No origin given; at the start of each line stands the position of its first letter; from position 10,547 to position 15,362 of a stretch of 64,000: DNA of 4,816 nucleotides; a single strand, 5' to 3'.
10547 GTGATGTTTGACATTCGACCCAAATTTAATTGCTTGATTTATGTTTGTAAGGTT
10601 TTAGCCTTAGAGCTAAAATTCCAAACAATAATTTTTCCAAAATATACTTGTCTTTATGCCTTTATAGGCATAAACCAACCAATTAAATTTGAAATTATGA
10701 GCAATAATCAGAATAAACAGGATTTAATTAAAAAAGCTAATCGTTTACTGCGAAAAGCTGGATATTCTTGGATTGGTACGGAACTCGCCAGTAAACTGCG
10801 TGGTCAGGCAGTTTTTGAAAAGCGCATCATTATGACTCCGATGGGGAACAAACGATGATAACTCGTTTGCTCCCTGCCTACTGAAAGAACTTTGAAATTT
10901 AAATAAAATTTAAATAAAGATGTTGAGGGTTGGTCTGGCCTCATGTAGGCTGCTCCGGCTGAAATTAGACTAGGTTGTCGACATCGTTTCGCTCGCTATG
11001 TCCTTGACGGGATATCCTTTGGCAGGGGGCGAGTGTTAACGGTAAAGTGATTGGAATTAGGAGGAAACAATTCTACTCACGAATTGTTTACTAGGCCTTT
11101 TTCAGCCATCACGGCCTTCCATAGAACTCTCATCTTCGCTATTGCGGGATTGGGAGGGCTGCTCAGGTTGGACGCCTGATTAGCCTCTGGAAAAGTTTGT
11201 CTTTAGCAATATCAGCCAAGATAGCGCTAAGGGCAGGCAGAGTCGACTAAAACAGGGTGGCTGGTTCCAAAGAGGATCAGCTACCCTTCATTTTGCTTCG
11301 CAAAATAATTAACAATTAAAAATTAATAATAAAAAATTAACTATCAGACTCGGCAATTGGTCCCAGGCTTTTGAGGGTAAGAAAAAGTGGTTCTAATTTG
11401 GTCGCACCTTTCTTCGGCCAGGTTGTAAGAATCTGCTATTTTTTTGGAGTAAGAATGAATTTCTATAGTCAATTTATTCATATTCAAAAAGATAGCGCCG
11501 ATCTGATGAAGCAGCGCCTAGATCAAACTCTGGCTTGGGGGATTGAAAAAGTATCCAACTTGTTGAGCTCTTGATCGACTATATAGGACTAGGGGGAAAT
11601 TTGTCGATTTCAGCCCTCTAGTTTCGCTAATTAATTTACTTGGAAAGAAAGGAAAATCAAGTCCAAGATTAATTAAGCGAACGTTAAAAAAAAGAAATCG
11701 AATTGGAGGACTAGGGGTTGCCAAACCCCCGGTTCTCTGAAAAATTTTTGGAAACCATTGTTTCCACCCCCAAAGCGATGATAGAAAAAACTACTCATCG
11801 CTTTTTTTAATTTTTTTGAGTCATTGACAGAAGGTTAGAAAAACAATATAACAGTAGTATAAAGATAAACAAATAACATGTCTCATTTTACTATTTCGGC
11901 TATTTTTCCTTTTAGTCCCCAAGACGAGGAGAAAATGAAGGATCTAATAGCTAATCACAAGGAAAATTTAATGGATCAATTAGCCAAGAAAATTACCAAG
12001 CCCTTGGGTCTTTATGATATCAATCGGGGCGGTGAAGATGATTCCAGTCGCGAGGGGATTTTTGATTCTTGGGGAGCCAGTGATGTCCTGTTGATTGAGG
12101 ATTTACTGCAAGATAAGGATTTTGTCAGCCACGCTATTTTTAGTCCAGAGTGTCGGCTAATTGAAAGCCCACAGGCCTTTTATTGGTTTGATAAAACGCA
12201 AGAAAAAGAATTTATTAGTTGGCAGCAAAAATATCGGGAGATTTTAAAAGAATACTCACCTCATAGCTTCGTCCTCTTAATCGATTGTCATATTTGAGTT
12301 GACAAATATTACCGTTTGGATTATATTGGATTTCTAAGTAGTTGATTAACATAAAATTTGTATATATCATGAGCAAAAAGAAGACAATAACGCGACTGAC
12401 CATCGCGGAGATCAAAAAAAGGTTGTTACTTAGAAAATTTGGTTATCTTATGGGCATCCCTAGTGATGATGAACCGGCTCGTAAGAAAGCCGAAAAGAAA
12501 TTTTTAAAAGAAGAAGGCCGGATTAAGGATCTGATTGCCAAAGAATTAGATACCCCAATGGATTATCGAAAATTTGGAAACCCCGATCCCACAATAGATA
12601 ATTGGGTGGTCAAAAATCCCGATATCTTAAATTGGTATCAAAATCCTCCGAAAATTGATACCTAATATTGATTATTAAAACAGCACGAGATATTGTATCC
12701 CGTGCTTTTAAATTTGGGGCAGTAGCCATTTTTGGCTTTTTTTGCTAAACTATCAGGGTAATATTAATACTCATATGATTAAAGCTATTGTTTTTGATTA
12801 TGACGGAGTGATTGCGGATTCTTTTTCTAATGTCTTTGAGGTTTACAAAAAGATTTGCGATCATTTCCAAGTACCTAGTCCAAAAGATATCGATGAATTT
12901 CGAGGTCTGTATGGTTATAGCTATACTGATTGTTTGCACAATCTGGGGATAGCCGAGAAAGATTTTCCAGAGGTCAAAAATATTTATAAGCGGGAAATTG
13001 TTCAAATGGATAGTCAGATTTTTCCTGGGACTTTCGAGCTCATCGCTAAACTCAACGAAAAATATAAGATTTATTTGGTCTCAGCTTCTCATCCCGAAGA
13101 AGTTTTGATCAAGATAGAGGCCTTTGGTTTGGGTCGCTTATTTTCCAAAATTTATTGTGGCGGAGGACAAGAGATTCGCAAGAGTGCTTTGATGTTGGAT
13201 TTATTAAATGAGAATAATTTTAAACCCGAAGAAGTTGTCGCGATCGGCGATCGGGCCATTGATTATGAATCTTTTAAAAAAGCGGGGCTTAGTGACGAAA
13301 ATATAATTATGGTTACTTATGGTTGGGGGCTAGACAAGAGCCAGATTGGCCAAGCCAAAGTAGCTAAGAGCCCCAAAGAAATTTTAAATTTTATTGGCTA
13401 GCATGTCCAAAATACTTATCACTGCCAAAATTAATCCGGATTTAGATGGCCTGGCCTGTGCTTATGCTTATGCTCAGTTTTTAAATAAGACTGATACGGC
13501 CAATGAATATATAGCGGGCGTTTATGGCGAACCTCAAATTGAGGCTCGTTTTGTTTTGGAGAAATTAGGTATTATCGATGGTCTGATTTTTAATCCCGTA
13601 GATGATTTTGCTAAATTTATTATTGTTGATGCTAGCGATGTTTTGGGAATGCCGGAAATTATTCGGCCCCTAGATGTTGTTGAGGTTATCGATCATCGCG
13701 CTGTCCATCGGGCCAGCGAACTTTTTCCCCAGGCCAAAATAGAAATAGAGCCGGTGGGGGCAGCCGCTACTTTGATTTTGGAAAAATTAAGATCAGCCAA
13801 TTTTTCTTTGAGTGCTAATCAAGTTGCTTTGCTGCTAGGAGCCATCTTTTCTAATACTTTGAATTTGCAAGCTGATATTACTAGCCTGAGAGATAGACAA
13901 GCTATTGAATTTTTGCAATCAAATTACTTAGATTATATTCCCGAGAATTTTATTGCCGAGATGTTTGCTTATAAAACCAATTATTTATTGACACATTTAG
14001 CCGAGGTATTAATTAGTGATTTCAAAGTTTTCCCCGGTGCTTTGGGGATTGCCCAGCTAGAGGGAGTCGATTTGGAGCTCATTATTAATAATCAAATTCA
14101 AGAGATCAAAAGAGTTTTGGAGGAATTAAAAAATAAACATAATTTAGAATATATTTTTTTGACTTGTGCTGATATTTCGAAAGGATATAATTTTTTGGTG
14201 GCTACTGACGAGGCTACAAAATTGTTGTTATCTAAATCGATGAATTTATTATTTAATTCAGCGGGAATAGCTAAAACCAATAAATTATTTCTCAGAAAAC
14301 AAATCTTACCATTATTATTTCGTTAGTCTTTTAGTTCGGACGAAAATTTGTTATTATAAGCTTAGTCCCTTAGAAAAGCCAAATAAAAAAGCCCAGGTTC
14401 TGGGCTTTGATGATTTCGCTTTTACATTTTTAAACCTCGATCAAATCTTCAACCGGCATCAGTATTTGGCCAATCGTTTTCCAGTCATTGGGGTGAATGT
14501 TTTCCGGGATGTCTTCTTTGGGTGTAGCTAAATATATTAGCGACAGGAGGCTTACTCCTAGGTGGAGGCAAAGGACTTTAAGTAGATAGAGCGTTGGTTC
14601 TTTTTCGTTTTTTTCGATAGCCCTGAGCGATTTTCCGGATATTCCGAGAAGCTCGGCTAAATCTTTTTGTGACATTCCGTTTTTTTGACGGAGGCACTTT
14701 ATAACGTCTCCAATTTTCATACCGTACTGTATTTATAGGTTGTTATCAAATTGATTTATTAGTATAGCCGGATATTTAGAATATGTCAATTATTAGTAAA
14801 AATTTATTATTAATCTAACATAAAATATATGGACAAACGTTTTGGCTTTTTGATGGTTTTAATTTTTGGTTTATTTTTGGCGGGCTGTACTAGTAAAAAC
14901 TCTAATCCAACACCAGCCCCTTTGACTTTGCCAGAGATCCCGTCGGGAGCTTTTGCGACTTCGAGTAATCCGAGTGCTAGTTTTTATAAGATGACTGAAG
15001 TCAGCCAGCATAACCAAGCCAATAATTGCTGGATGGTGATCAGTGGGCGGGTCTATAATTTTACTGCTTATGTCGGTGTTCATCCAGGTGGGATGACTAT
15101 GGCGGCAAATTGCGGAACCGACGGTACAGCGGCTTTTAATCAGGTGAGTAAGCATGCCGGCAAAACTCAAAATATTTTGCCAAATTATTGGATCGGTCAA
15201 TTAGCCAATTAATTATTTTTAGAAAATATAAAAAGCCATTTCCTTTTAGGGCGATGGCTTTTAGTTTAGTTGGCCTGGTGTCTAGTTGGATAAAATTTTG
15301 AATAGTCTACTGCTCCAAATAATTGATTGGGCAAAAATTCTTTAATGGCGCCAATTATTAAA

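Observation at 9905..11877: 1.9-kb ORF-poor region with a roughly 430-nt GC-elevated, hairpin-dense segment: possible large structured RNA or degraded element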

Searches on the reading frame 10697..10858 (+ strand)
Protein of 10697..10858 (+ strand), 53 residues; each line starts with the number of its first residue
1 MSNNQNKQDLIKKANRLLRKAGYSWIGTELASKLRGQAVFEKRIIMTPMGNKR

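Call 23: find_homologous_proteins(query=window:10697-10855:+, max_evalue=0.01)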
Query seq(53 aa): no candidate shares three 5-residue words with the query. No homologue found.

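Call 38: find_encoding_contigs(protein=window:10697-10858:+, flank=4000, max_places=10)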
Protein window:10697-10858:+ (53 aa): no gene with exactly this product is on record in the collection.

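Call 44: find_homologous_proteins(query=A2, max_evalue=0.01)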
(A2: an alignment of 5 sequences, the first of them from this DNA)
Query A2 (5 sequences) (53 aa, profile of the alignment): 25 proteins with E <= 0.01 among 36 candidates.
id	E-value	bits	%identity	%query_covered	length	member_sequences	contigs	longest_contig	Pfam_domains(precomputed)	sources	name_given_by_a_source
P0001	1.7e-24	103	43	100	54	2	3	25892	-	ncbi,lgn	-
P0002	3.7e-22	96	40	89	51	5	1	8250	-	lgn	-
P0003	1.3e-21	94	43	91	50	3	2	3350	-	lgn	-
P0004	1.1e-20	91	53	87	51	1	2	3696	-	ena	-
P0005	6.5e-20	88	44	96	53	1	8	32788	-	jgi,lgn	jgi:hypothetical protein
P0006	4.7e-19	86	47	91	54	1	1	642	-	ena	-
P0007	6.8e-19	85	48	89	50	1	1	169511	-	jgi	-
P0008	1.3e-17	81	44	89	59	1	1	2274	-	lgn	-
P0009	1.2e-16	78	43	87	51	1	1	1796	-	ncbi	-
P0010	1.7e-16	78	50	85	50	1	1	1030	-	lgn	-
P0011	1.9e-16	77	46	96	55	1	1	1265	-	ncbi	-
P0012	3.2e-16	77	48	87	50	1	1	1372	-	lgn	-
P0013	3.4e-16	77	51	89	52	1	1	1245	-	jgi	jgi:hypothetical protein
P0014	6.8e-16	76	48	87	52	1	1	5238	-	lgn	-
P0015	2.4e-15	74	55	89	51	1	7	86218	-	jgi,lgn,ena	-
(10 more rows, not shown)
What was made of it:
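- On TPMGN small-protein family (defined in this session; no Pfam or NCBIfam entry): Profile hits with E from 1.7e-24 to 5.7e-9 (call 44).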

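Call 46: find_encoding_contigs(protein=P0015, flank=5000, max_places=8)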
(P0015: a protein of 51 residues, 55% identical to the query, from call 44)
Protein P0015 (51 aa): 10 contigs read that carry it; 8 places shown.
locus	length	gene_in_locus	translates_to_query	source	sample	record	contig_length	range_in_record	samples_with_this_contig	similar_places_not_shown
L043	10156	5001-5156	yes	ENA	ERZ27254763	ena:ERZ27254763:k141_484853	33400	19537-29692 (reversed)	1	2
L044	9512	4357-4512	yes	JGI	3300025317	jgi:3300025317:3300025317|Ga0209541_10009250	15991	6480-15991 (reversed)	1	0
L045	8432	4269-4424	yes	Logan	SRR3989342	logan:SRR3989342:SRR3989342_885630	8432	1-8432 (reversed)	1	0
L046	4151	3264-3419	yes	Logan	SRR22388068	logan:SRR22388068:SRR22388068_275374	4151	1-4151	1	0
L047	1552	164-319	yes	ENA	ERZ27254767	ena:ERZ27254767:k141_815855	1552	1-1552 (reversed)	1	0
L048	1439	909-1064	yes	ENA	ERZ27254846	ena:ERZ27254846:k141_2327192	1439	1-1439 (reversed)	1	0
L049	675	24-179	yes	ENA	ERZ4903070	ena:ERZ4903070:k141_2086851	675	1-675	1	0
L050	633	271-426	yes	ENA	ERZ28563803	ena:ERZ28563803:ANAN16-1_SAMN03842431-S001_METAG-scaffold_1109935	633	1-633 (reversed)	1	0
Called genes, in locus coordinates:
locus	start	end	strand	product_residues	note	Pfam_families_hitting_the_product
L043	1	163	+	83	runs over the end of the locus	-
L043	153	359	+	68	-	-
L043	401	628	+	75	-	-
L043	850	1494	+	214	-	PF02535:Zip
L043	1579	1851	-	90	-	PF00216:Bac_DNA_binding, PF18291:HU-HIG (weak)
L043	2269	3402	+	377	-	PF13173:AAA_14, PF13635:DUF4143, PF08279:HTH_11 (weak)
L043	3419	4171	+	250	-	PF01978:TrmB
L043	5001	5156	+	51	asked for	-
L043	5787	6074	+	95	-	-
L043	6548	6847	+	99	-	-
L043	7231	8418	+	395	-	-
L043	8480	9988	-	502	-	PF12072:RNase_Y_N, PF00013:KH_1 (weak), PF01966:HD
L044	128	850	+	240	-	PF02535:Zip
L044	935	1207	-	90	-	PF00216:Bac_DNA_binding, PF18291:HU-HIG (weak)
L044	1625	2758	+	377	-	PF13173:AAA_14, PF13635:DUF4143, PF08279:HTH_11 (weak)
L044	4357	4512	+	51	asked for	-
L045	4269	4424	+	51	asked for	-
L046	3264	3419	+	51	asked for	-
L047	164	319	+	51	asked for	-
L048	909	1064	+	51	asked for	-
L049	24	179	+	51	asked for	-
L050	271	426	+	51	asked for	-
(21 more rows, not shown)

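Call 80: search_protein_families(library=ncbifam, proteins=[window:10697-10855:+], max_evalue=1)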
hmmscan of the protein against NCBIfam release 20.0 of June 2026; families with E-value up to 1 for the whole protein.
seq(53 aa): 0 families

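Call 86: predict_structure(alignment_id=A5)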
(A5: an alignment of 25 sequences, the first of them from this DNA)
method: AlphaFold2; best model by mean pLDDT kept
length: 53 residues; sequences in the alignment: 25
mean_pLDDT: 72.5   pTM: 0.41
mean pLDDT of the five models: 72.5, 72.4, 71.6, 70.6, 70.4
residues with pLDDT >= 90: 5; 70-90: 20; 50-70: 27; < 50: 1
segments of 3 or more residues with pLDDT < 50: none
pLDDT, mean of each block of 10 residues (from residue 1): 72 89 83 63 62 53
secondary structure, 60 per line:
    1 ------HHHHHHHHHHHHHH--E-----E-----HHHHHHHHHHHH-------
elements in order: H7-20 H35-46
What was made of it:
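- The neighbouring protein is small, basic and of unknown function (calls 44, 86).
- Tried and rejected: The model has two helices with pLDDT 72, too small and uncertain for a fold search (call 86).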

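Call 115: search_protein_families(library=padloc, proteins=[window:10697-10855:+], max_evalue=0.01)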
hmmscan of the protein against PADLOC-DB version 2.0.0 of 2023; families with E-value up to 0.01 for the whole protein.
seq(53 aa): 0 families

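Call 116: search_protein_families(library=phrogs, proteins=[window:10697-10855:+], max_evalue=0.01)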
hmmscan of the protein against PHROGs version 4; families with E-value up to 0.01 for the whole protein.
seq(53 aa): 0 families

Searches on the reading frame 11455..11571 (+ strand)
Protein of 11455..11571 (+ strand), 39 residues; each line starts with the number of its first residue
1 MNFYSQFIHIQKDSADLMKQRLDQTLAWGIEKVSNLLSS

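Call 79: search_protein_families(library=pfam, proteins=[window:11455-11571:+], max_evalue=1)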
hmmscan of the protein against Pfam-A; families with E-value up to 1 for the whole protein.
seq(39 aa): 1 family
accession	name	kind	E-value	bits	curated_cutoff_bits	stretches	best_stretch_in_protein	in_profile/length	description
PF10028.14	DUF2270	-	0.21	11.6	25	1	16-38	12-34/184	Predicted integral membrane protein (DUF2270)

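Call 80: search_protein_families(library=ncbifam, proteins=[window:11455-11571:+], max_evalue=1)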
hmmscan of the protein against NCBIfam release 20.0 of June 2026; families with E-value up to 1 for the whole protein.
seq(39 aa): 0 families

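Call 87: search_protein_representatives(protein=window:11455-11571:+)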
Query: 39 residues. Proteins with E-value up to 0.001 (for the whole library): 0; up to 1e-10: 0; up to 1e-30: 0. The best 0 are listed.
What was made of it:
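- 11446..11574 (+): Possible 39-aa gene (ATG at 11455) with GGAG 5 nt upstream. No homologue among 1.84 billion representative proteins (call 87).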

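Call 115: search_protein_families(library=padloc, proteins=[window:11455-11571:+], max_evalue=0.01)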
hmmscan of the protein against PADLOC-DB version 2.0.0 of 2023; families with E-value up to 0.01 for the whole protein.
seq(39 aa): 0 families

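Call 116: search_protein_families(library=phrogs, proteins=[window:11455-11571:+], max_evalue=0.01)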
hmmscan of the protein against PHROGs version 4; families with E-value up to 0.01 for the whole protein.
seq(39 aa): 0 families

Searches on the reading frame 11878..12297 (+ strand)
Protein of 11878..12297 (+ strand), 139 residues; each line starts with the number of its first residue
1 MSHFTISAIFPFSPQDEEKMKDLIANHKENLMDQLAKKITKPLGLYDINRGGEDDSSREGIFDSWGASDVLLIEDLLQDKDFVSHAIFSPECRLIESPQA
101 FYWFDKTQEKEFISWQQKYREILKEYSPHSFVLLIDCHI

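Call 11: search_protein_families(library=pfam, proteins=[window:11878-12297:+], max_evalue=0.01)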
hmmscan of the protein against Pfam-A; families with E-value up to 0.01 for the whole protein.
window:11878-12297:+ (139 aa): 0 families

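Call 34: find_encoding_contigs(protein=window:11878-12297:+, flank=4000, max_places=10)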
Protein window:11878-12297:+ (139 aa): 1 contig read that carries it; 1 place shown.
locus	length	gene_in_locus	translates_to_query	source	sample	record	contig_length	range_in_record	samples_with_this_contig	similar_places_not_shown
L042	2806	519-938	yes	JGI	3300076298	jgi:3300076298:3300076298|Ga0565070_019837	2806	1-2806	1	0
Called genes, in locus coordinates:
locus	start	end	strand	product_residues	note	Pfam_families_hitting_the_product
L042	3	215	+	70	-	?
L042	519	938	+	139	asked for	-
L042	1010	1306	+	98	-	-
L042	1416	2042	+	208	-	PF00702:Hydrolase, PF13419:HAD_2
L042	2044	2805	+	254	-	?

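Call 80: search_protein_families(library=ncbifam, proteins=[window:11878-12297:+], max_evalue=1)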
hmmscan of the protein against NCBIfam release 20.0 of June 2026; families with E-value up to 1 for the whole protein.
window:11878-12297:+ (139 aa): 0 families

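Call 115: search_protein_families(library=padloc, proteins=[window:11878-12294:+], max_evalue=0.01)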
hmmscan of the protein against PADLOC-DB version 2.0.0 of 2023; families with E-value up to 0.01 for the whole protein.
window:11878-12294:+ (139 aa): 0 families

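Call 116: search_protein_families(library=phrogs, proteins=[window:11878-12294:+], max_evalue=0.01)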
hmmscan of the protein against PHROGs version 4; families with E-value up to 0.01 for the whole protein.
window:11878-12294:+ (139 aa): 1 family
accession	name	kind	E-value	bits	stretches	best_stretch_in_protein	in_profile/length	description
phrog_10079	-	unknown function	0.0015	19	1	103-139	307-344/344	-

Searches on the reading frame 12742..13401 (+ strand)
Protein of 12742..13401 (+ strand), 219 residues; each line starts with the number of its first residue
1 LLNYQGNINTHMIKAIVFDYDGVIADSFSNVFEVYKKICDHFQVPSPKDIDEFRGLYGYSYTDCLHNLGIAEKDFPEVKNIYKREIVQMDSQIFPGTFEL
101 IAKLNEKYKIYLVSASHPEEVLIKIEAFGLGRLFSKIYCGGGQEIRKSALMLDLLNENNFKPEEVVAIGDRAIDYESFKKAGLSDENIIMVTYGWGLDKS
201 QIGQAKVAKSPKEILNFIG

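Call 11: search_protein_families(library=pfam, proteins=[window:12742-13401:+], max_evalue=0.01)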
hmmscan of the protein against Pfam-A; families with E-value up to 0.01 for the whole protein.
window:12742-13401:+ (219 aa): 4 families
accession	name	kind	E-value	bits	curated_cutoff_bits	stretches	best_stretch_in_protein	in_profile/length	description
PF13419.12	HAD_2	-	2.6e-24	86.8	23.8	1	16-183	1-173/178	Haloacid dehalogenase-like hydrolase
PF00702.32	Hydrolase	-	4.1e-18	66.9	26.4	1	13-182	1-191/191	haloacid dehalogenase-like hydrolase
PF08282.18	Hydrolase_3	-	0.00096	19.4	20.9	1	144-184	185-225/255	haloacid dehalogenase-like hydrolase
PF12710.13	HAD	-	0.0051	17.7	27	1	16-176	1-186/189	haloacid dehalogenase-like hydrolase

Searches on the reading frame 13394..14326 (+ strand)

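Call 11: search_protein_families(library=pfam, proteins=[window:13394-14326:+], max_evalue=0.01)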
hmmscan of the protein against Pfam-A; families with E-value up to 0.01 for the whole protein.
window:13394-14326:+ (310 aa): 2 families
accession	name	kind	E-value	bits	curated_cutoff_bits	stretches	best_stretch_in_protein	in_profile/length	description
PF02833.19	DHHA2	-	1e-08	36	27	1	189-308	2-123/126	DHHA2 domain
PF01368.27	DHH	-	1.6e-06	28.9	28.1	1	6-133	1-103/125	DHH family, N-terminal domain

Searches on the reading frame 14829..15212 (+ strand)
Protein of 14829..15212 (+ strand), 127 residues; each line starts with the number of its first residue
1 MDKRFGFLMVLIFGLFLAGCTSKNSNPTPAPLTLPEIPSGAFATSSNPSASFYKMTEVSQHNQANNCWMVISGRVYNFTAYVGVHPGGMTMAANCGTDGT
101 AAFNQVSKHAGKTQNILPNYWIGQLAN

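Call 12: search_protein_families(library=pfam, proteins=[window:14829-15212:+], max_evalue=0.01)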
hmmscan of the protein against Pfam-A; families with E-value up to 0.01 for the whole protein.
window:14829-15212:+ (127 aa): 1 family
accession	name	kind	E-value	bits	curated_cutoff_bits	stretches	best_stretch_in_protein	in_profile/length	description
PF00173.33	Cyt-b5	-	1e-18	67.6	23.7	1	56-125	3-73/74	Cytochrome b5-like Heme/Steroid binding domain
